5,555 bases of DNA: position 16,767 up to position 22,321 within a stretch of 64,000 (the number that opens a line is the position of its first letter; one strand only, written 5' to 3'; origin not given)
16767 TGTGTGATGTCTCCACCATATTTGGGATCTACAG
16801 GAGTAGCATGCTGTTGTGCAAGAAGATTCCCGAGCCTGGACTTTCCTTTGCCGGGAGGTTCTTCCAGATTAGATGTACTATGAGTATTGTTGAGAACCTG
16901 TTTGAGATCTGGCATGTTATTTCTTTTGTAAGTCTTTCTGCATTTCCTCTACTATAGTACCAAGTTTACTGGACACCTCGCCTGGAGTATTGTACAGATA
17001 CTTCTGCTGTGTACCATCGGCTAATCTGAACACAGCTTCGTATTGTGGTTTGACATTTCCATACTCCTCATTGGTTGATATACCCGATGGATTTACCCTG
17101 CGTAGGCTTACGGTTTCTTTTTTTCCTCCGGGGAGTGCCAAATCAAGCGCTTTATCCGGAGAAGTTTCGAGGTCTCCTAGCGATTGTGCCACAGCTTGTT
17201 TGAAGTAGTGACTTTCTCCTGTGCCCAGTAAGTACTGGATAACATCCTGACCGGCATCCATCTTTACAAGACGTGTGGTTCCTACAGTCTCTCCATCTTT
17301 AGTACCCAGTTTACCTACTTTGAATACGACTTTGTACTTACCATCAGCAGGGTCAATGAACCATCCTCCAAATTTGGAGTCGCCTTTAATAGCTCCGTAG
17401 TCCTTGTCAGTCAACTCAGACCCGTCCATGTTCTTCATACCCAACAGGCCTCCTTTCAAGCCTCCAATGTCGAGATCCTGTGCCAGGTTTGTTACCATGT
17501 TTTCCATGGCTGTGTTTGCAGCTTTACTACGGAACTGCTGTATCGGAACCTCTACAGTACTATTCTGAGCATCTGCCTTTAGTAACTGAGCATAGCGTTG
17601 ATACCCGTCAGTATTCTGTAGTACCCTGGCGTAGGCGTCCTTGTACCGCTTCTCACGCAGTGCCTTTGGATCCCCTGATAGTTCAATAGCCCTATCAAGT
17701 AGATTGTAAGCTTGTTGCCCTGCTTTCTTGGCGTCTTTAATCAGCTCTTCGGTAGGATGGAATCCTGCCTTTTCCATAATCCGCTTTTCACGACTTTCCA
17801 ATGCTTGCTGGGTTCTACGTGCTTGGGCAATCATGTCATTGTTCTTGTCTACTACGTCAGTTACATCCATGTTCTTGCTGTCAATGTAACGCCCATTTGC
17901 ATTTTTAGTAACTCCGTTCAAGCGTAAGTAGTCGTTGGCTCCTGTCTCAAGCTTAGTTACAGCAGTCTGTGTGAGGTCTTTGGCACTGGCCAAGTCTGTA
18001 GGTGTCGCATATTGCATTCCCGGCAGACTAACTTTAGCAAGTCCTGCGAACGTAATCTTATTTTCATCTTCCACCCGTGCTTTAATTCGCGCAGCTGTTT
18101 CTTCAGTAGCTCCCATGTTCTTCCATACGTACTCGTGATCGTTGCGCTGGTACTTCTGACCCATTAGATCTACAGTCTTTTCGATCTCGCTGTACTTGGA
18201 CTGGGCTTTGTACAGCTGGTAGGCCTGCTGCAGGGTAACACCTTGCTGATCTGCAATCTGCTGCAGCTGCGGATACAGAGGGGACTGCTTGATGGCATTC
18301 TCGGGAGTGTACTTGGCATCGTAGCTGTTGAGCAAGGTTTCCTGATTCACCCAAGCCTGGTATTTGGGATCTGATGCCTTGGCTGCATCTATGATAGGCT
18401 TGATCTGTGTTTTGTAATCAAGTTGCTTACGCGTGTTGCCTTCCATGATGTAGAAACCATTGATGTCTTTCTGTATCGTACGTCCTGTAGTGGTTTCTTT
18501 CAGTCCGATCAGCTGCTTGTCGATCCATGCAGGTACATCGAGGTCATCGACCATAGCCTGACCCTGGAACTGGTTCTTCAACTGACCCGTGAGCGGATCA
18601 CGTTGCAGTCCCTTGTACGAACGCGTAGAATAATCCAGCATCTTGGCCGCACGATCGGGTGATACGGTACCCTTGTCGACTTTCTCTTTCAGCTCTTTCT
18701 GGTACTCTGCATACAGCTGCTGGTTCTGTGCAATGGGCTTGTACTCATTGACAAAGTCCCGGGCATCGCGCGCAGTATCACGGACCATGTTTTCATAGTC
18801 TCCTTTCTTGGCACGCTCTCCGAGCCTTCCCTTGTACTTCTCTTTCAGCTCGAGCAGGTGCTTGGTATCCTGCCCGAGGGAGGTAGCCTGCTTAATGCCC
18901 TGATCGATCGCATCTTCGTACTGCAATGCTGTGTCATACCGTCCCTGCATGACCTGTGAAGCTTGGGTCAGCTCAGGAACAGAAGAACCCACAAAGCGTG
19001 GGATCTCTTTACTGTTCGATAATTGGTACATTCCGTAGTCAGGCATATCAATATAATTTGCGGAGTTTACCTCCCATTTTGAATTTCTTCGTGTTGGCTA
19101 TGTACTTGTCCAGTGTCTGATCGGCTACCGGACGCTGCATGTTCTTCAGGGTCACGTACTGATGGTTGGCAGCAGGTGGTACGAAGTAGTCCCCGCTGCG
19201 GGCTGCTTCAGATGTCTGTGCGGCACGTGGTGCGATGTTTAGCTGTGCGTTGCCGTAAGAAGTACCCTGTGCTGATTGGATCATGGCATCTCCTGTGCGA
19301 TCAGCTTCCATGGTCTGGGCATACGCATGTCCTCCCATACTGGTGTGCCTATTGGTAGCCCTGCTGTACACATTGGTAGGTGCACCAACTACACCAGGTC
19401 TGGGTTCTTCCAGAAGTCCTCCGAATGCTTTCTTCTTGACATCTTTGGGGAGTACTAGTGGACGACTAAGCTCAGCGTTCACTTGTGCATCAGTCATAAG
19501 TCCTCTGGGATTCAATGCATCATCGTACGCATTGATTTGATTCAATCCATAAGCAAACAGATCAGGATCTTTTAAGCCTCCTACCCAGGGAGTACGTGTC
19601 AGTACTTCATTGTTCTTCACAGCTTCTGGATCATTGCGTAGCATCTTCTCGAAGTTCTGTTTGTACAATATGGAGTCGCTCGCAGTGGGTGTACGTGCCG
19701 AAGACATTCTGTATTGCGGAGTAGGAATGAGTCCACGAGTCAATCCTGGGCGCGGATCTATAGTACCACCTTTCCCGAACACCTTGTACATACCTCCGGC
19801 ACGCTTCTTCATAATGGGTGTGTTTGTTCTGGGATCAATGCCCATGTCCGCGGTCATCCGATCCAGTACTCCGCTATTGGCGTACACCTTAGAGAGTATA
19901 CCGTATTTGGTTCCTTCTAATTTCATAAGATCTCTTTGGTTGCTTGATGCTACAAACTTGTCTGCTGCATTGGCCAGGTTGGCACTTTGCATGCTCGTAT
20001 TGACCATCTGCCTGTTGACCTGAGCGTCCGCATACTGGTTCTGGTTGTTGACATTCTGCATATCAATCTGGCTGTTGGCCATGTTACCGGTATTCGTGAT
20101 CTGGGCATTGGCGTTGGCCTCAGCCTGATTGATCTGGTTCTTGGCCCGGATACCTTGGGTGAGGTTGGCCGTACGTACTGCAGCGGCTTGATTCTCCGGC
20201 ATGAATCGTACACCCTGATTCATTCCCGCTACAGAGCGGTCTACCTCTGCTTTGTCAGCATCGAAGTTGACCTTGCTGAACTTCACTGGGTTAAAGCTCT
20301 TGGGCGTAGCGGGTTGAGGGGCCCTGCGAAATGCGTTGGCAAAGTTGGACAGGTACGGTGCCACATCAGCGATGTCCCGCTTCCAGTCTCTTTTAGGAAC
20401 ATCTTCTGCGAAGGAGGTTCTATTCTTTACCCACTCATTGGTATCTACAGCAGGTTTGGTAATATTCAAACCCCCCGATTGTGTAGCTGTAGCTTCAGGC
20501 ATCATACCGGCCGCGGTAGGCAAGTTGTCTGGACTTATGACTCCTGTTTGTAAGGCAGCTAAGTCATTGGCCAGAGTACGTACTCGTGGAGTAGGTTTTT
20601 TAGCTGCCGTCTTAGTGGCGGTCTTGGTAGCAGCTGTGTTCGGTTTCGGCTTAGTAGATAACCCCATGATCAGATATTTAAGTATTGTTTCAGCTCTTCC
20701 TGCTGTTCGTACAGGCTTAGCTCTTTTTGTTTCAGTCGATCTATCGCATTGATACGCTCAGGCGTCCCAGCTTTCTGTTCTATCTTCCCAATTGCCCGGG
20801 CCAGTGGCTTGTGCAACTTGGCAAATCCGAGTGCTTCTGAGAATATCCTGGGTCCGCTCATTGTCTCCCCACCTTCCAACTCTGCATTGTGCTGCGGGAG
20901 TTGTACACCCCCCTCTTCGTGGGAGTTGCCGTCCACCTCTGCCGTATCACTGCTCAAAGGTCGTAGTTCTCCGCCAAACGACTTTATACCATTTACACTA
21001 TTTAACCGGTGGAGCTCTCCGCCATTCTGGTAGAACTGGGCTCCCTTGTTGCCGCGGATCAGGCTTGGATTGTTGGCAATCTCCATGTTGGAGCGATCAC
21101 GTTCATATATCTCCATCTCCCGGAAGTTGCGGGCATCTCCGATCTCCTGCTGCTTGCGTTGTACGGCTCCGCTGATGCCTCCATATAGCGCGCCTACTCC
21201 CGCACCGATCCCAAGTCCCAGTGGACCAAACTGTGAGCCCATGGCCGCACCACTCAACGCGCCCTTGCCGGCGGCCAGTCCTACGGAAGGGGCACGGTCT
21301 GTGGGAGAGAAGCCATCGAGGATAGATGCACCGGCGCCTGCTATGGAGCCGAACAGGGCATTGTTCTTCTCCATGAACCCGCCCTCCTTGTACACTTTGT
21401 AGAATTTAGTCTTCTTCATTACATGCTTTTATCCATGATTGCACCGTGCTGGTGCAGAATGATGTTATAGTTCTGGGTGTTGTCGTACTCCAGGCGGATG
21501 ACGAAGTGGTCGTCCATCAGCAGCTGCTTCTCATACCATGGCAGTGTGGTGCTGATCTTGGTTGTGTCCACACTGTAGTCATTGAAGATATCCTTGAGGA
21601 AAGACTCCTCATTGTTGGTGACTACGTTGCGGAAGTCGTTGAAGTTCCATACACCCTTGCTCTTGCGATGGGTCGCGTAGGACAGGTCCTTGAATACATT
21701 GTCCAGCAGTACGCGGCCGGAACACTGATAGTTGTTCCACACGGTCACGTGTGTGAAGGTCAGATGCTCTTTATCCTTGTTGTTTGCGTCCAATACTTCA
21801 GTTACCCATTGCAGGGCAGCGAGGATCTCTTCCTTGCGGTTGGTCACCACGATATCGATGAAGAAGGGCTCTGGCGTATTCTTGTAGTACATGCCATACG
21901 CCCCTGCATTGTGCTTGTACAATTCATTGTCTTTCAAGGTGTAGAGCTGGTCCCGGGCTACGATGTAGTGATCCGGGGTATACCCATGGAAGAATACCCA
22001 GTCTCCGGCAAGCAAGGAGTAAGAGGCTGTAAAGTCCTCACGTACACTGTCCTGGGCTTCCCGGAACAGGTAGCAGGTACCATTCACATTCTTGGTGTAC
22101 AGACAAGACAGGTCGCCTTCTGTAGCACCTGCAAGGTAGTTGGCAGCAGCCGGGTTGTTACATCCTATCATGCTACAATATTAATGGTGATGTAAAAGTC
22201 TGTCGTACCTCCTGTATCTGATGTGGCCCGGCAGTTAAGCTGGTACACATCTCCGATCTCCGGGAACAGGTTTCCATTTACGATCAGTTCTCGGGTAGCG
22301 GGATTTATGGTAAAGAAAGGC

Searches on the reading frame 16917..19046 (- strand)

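Call 6: search_protein_families(library=pfam, proteins=[window:16917-19046:-], max_evalue=1)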
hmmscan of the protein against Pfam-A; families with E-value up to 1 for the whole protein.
window:16917-19046:- (709 aa): 2 families
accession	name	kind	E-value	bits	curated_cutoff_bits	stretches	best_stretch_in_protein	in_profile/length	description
PF12347.13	HJURP_C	-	0.12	12.6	22.7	1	281-302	19-40/60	Holliday junction regulator protein family C-terminal repeat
PF15247.11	SLBP_RNA_bind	-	0.27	11.7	27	0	105-147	15-57/70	Histone RNA hairpin-binding protein RNA-binding domain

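Call 7: search_protein_families(library=phrogs, proteins=[window:16917-19046:-], max_evalue=0.001)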
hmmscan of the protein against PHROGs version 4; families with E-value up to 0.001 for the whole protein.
window:16917-19046:- (709 aa): 0 families

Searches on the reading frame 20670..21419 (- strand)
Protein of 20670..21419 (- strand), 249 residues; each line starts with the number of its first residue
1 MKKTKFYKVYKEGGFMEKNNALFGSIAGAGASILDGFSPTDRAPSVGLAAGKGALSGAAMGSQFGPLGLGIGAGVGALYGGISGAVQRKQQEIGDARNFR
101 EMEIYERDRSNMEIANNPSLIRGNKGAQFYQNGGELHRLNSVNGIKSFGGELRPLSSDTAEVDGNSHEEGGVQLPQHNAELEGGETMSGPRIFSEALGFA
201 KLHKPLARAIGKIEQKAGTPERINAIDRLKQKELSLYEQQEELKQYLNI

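Call 8: search_protein_families(library=phrogs, proteins=[window:20670-21419:-], max_evalue=0.001)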
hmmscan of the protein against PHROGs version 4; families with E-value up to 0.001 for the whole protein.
window:20670-21419:- (249 aa): 2 families
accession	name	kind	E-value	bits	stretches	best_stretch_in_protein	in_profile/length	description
phrog_28412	-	unknown function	1.8e-05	23.8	1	50-91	933-973/1244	-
phrog_18476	-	unknown function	0.00011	23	1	48-89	66-107/209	-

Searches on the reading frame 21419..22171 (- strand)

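Call 8: search_protein_families(library=phrogs, proteins=[window:21419-22171:-], max_evalue=0.001)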
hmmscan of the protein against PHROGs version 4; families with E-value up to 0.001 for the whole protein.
window:21419-22171:- (250 aa): 2 families
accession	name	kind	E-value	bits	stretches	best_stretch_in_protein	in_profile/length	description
phrog_28748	-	head and packaging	2.6e-09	36.2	1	45-241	1305-1502/1511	virion structural protein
phrog_15100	-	head and packaging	2.9e-09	35.8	1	42-237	1546-1769/1783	virion structural protein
